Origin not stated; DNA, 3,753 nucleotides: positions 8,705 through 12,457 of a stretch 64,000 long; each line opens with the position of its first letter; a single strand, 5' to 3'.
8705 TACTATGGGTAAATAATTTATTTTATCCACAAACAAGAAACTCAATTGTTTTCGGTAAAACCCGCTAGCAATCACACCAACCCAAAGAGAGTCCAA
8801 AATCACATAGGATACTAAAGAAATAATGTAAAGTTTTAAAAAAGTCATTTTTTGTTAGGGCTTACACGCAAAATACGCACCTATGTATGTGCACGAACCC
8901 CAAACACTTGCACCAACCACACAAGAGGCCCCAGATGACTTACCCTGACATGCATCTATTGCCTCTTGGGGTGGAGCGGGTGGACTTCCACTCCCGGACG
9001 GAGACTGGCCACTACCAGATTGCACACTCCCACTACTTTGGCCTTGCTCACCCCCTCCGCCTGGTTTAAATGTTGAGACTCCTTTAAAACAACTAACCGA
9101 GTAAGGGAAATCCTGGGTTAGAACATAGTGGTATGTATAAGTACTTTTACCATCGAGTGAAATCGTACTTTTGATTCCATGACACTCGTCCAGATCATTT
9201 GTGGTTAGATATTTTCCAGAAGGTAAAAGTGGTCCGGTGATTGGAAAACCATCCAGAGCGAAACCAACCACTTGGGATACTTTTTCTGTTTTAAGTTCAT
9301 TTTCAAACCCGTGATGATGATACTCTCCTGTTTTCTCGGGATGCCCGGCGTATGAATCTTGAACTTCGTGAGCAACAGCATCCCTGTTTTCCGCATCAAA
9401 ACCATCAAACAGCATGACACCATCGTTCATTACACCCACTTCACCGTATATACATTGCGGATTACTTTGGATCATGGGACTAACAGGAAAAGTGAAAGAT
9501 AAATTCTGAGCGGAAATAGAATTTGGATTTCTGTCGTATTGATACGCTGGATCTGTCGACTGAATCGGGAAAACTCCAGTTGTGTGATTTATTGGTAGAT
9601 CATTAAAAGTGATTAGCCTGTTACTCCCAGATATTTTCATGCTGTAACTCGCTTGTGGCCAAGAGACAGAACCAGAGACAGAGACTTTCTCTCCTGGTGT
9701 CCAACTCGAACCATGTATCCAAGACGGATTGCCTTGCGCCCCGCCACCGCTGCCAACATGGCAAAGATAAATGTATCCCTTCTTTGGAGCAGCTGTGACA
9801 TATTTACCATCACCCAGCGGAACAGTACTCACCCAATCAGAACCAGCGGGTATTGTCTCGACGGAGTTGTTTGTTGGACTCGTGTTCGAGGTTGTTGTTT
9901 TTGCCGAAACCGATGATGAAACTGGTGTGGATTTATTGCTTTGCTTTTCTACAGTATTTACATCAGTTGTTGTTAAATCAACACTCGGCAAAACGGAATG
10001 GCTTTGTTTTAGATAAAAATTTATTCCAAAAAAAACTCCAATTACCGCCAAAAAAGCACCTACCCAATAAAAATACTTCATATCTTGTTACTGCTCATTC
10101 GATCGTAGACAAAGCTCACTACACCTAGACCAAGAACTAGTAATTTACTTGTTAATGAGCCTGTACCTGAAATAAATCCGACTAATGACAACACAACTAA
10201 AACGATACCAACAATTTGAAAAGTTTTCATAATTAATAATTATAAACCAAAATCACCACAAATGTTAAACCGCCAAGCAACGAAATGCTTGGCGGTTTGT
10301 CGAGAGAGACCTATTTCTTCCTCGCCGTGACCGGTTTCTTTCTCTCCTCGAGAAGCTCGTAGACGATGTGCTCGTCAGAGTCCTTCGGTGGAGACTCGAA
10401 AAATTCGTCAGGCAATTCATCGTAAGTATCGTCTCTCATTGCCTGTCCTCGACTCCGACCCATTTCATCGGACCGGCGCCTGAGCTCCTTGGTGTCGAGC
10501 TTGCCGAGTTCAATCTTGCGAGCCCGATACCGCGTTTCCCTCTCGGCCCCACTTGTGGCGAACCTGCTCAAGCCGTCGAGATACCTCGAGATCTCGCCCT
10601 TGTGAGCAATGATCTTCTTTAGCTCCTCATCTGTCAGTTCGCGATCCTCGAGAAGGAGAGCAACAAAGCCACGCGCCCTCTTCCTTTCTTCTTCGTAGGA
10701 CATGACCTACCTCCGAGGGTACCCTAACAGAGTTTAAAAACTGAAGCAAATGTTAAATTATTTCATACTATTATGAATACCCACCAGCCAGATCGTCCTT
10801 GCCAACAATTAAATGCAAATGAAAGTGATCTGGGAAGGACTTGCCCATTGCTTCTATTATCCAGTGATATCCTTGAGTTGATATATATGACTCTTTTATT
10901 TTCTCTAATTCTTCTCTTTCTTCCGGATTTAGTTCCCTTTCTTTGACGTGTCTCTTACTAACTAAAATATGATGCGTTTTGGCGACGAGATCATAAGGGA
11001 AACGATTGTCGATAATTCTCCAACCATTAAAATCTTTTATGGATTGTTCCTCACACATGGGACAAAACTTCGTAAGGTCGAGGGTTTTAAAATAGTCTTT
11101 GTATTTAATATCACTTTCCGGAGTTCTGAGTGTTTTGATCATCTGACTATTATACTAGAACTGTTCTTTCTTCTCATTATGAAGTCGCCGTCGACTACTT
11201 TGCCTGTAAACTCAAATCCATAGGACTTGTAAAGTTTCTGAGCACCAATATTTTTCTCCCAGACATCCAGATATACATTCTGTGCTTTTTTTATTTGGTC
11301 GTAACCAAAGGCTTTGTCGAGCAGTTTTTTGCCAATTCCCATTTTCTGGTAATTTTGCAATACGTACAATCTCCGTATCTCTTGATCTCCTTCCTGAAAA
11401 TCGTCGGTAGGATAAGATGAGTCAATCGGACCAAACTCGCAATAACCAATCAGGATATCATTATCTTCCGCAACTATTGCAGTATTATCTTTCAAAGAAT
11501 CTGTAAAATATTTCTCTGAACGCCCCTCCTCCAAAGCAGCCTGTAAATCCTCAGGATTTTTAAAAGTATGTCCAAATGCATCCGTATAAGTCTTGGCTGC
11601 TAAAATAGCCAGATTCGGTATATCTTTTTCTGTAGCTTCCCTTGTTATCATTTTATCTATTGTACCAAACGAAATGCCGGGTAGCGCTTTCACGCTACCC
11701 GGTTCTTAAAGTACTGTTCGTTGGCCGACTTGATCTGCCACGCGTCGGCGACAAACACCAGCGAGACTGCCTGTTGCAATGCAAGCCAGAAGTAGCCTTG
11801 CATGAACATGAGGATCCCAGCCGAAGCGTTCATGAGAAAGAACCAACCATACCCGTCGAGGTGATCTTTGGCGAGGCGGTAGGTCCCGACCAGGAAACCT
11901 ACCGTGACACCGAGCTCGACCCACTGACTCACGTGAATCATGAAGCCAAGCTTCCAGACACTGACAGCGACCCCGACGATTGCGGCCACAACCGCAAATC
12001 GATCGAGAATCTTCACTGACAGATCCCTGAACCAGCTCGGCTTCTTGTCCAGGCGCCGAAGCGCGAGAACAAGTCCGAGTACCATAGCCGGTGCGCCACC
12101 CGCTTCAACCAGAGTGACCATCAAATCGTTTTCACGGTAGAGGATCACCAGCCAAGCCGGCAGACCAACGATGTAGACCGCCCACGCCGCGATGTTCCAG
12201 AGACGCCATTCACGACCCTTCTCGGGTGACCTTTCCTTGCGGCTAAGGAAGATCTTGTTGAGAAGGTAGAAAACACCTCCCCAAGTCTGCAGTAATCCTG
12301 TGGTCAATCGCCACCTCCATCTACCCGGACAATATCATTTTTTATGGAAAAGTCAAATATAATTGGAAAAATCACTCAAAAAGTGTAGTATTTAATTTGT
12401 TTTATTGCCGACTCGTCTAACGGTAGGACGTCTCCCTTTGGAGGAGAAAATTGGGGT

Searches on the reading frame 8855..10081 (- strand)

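Call 7: search_protein_families(library=pfam, proteins=[window:8855-10081:-], max_evalue=0.001)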
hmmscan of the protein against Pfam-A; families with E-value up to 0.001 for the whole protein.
window:8855-10081:- (408 aa): 1 family
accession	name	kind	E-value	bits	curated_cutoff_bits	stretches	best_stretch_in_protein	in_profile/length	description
PF14240.11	YHYH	-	1.9e-18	67.6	25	2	196-284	2-109/193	YHYH protein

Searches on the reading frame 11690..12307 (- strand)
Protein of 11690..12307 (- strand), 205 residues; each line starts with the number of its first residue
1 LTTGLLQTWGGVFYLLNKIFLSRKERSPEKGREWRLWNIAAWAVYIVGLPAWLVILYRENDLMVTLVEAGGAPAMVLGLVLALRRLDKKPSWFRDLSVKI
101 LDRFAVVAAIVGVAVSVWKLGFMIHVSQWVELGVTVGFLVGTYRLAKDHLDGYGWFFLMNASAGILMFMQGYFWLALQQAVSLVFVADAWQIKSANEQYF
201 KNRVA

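Call 86: search_protein_families(library=pfam, proteins=[window:11690-12307:-], max_evalue=0.001)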
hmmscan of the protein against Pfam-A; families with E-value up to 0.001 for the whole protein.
window:11690-12307:- (205 aa): 1 family
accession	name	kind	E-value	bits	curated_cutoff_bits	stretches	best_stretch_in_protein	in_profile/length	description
PF09605.15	Trep_Strep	-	0.00017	22.1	28.7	1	104-192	7-96/185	Hypothetical bacterial integral membrane protein (Trep_Strep)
